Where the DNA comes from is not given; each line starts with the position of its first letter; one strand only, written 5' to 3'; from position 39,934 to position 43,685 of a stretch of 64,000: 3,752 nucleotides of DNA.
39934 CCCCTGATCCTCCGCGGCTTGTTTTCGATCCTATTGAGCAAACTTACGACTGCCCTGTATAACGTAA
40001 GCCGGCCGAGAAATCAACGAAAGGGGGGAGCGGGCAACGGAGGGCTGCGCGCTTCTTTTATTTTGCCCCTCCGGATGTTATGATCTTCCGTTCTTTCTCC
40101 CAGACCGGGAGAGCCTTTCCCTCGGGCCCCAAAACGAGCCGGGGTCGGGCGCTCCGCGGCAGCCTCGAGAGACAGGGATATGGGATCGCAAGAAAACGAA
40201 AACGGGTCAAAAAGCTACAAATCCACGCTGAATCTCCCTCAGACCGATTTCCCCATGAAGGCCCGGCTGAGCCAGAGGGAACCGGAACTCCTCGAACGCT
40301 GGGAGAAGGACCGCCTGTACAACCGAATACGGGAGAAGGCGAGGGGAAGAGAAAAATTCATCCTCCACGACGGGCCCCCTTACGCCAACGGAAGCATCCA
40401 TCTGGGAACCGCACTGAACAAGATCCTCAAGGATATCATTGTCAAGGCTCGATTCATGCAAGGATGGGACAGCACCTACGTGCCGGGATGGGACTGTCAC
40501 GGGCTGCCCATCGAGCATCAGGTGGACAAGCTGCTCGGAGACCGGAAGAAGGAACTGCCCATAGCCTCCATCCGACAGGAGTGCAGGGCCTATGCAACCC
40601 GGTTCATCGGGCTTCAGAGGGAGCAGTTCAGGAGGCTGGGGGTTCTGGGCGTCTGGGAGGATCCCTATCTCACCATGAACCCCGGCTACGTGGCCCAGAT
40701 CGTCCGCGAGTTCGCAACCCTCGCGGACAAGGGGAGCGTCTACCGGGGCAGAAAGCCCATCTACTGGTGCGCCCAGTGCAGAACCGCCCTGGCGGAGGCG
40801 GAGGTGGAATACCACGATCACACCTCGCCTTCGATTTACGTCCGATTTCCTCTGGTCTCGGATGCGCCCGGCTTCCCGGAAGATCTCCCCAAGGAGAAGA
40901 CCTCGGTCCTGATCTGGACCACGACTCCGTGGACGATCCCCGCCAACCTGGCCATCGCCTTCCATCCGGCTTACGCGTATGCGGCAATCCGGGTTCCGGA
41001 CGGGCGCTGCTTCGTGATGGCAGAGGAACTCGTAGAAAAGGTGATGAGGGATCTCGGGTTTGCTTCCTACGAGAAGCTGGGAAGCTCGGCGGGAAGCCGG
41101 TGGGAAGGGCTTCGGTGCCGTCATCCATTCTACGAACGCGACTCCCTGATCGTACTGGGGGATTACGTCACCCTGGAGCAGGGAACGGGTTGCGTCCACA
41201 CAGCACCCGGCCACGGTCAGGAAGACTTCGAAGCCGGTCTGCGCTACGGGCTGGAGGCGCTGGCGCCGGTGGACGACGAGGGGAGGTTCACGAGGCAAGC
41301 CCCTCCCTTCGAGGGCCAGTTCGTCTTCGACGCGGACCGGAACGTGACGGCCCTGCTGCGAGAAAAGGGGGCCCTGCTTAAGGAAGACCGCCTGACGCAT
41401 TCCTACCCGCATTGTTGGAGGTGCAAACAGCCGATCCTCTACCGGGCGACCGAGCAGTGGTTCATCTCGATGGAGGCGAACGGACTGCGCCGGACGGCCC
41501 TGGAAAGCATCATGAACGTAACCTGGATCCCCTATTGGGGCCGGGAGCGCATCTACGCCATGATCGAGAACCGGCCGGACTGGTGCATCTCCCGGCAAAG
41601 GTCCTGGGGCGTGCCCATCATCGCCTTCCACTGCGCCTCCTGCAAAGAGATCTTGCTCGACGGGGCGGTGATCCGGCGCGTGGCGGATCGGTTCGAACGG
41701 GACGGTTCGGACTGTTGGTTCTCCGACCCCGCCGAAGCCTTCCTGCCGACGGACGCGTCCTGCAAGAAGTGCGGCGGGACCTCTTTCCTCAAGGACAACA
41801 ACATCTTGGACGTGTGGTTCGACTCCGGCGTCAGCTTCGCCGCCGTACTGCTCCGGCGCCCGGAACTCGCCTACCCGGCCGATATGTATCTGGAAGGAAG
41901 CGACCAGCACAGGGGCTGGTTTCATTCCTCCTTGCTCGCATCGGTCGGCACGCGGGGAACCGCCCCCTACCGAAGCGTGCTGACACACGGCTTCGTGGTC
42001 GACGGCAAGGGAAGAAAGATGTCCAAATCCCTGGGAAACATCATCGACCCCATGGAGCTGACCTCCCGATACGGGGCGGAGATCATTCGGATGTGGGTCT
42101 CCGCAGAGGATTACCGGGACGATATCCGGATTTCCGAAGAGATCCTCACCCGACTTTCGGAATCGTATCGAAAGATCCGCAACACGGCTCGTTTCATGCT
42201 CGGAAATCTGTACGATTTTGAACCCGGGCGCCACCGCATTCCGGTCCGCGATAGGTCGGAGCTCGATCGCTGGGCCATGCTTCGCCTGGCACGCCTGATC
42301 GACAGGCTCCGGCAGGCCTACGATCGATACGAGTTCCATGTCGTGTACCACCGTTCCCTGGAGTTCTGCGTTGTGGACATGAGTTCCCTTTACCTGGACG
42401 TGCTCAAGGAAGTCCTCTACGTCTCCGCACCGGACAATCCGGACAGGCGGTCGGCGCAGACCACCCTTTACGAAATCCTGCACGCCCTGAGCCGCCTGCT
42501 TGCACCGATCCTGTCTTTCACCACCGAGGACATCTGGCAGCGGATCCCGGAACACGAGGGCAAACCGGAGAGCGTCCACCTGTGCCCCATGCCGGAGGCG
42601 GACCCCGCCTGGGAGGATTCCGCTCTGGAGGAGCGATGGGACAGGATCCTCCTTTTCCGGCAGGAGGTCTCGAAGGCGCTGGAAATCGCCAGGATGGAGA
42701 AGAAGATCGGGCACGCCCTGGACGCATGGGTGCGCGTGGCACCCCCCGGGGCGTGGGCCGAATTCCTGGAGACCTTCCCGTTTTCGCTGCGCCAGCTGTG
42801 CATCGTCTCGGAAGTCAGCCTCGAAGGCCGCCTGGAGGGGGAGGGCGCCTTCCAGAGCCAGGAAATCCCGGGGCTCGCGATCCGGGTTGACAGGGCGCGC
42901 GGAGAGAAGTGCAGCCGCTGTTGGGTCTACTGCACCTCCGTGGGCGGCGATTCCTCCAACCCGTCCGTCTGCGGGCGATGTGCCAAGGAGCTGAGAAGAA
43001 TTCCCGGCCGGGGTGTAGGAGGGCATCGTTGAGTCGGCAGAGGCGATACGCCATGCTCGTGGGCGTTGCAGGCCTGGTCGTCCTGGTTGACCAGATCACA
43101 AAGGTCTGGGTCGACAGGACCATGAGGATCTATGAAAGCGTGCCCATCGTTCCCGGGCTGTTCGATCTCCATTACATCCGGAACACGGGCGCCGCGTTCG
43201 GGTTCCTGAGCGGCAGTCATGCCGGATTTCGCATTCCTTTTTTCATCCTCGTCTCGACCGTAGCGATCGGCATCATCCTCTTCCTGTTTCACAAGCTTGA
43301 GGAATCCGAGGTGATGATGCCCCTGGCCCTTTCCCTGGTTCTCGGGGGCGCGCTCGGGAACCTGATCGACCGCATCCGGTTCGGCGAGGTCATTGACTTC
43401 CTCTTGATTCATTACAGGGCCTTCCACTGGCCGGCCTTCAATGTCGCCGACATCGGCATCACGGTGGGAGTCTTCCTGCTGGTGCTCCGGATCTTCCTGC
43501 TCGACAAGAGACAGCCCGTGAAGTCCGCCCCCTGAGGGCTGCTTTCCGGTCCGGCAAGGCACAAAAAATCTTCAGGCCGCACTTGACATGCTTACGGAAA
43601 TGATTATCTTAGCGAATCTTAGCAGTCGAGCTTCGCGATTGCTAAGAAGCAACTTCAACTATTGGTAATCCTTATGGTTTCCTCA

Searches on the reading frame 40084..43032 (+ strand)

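Call 11: search_protein_families(library=pfam, proteins=[window:40084-43032:+], max_evalue=0.0001)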
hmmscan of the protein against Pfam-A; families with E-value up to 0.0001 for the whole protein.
window:40084-43032:+ (982 aa): 5 families
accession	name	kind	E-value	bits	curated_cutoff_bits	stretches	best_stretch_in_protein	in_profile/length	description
PF00133.28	tRNA-synt_1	-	6.6e-136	453.8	22.7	1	69-684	2-414/414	tRNA synthetases class I (I, L, M and V)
PF08264.19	Anticodon_1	-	2.7e-33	115.3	25.1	1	728-880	1-143/148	Anticodon-binding domain of tRNA ligase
PF09334.17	tRNA-synt_1g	-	6.7e-19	68.4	20.1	1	99-242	8-136/391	tRNA synthetases class I (M)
PF01406.26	tRNA-synt_1e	-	7.1e-07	29.3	27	1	628-690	236-298/301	tRNA synthetases class I (C) catalytic domain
PF13603.12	tRNA-synt_1_2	-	2.4e-05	24.3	25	1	341-394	85-138/185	Leucyl-tRNA synthetase, editing domain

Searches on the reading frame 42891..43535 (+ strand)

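Call 11: search_protein_families(library=pfam, proteins=[window:42891-43535:+], max_evalue=0.0001)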
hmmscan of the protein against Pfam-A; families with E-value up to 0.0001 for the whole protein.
window:42891-43535:+ (214 aa): 1 family
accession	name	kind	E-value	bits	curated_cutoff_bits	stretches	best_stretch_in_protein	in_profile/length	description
PF01252.23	Peptidase_A8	-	6.7e-43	146.7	25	1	60-202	2-141/142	Signal peptidase (SPase) II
